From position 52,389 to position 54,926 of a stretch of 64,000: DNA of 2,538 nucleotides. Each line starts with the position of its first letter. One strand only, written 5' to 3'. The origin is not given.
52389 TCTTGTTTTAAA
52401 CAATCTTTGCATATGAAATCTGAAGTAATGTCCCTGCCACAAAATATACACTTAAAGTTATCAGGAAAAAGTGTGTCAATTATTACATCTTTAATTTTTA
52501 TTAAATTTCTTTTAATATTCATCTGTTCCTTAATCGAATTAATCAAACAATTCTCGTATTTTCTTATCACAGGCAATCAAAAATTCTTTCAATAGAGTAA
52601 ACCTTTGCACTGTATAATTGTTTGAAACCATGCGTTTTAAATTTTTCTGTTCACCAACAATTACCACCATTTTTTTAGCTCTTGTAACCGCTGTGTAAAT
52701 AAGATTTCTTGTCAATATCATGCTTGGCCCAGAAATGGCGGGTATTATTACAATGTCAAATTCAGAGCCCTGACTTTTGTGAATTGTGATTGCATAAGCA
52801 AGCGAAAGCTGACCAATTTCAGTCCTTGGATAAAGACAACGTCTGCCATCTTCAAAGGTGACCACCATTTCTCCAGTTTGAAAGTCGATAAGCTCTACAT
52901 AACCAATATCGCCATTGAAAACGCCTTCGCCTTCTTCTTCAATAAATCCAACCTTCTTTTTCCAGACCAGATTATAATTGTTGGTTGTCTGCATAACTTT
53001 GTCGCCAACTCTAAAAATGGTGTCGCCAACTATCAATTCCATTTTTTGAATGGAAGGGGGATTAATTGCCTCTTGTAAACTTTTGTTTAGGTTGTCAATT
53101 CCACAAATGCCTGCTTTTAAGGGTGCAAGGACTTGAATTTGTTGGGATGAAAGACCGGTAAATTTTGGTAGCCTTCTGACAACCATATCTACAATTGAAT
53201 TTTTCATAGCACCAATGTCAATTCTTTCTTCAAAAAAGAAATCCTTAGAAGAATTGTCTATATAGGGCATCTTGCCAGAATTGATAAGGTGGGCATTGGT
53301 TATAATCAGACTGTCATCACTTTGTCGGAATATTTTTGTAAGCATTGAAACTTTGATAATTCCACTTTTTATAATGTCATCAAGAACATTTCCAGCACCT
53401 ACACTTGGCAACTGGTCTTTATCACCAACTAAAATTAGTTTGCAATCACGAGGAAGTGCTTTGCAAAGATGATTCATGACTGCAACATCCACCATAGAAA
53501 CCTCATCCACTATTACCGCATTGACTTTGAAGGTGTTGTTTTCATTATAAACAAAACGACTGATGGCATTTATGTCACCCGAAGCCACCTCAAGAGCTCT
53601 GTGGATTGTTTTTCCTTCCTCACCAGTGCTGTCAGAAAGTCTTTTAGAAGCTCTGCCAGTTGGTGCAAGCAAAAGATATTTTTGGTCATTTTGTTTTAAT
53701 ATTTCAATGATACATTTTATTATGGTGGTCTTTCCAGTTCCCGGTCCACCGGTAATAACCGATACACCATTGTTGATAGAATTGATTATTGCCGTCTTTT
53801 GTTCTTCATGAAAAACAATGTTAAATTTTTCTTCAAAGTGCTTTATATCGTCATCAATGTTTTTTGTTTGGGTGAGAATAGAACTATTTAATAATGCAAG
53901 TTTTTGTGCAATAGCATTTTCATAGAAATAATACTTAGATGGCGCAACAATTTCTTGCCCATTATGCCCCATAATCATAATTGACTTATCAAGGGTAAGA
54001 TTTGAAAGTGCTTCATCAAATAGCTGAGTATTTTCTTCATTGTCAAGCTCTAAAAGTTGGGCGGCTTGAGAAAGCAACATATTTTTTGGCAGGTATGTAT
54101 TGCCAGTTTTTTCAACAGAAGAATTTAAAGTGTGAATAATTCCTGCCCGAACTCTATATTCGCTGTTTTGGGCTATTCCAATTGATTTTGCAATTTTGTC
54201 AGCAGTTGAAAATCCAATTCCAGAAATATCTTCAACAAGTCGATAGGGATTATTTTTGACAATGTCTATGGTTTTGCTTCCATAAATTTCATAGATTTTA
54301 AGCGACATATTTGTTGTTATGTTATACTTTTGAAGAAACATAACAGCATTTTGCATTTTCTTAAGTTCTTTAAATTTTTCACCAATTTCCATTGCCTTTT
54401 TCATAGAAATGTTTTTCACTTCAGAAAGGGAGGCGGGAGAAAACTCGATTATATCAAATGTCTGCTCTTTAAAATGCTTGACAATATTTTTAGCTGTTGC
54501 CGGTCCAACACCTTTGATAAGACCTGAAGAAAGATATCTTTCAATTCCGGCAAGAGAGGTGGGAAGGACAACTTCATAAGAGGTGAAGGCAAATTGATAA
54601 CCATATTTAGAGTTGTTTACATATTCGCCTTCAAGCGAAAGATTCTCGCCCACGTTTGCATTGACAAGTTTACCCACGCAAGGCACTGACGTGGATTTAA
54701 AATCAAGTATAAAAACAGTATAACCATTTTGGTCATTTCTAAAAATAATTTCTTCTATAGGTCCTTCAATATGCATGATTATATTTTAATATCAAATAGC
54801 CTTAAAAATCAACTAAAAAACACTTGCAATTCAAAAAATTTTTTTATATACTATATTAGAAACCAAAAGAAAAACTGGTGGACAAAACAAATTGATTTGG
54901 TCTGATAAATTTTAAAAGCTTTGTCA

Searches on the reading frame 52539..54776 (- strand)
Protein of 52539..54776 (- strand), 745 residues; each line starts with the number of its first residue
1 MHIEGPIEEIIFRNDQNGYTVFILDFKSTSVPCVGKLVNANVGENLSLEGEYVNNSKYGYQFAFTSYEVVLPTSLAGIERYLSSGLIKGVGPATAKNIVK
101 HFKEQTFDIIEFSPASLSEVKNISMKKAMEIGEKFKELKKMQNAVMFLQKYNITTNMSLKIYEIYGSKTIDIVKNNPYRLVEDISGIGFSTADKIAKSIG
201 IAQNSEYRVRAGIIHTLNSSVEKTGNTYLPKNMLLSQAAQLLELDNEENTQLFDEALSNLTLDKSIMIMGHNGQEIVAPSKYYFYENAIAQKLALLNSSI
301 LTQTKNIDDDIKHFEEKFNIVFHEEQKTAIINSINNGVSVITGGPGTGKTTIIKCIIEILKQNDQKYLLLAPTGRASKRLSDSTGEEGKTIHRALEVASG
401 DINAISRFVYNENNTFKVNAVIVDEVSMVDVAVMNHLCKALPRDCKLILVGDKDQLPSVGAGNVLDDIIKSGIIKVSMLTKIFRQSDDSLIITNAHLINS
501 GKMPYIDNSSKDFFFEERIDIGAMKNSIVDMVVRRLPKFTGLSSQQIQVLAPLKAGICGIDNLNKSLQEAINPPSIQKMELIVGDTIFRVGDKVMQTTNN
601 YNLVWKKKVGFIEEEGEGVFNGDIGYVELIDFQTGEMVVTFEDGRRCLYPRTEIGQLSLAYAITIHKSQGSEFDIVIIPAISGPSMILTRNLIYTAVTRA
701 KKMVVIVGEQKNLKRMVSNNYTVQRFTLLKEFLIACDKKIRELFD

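Call 83: search_protein_families(library=pfam, proteins=[window:52539-54776:-], max_evalue=0.00001)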
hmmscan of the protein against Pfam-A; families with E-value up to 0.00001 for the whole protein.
window:52539-54776:- (745 aa): 10 families
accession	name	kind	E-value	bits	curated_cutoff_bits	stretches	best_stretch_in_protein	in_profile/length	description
PF13245.12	AAA_19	-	2.2e-42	144.9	25.1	1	326-460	1-133/134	AAA domain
PF14490.11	HHH_RecD2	-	5.6e-39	132.4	27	1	139-228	3-92/92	ATP-dependent RecD2 DNA helicase HHH domain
PF13604.12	AAA_30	-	1.5e-38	132.9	27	1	323-504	3-174/191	AAA domain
PF18335.7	SH3_13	-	1.9e-22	79.3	41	1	563-641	1-65/65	ATP-dependent RecD-like DNA helicase SH3 domain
PF23139.1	OB_YrrC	-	6.6e-20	71.3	27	1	2-72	3-76/76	ATP-dependent DNA helicase YrrC, OB-fold domain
PF13538.12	UvrD_C_2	-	6.9e-18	64.7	27.4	1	659-707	1-52/52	UvrD-like helicase C-terminal domain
PF01443.25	Viral_helicase1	-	3e-10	40.7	21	0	340-459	2-100/228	Viral superfamily 1 RNA helicase core domain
PF13086.12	AAA_11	-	5.7e-10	39.8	27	0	324-376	4-64/257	AAA domain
PF14520.12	HHH_5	-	1.8e-08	35.2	27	0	87-131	7-51/57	Helix-hairpin-helix domain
PF05970.20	PIF1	-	2.9e-08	34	25.9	1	330-441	13-126/223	PIF1-like helicase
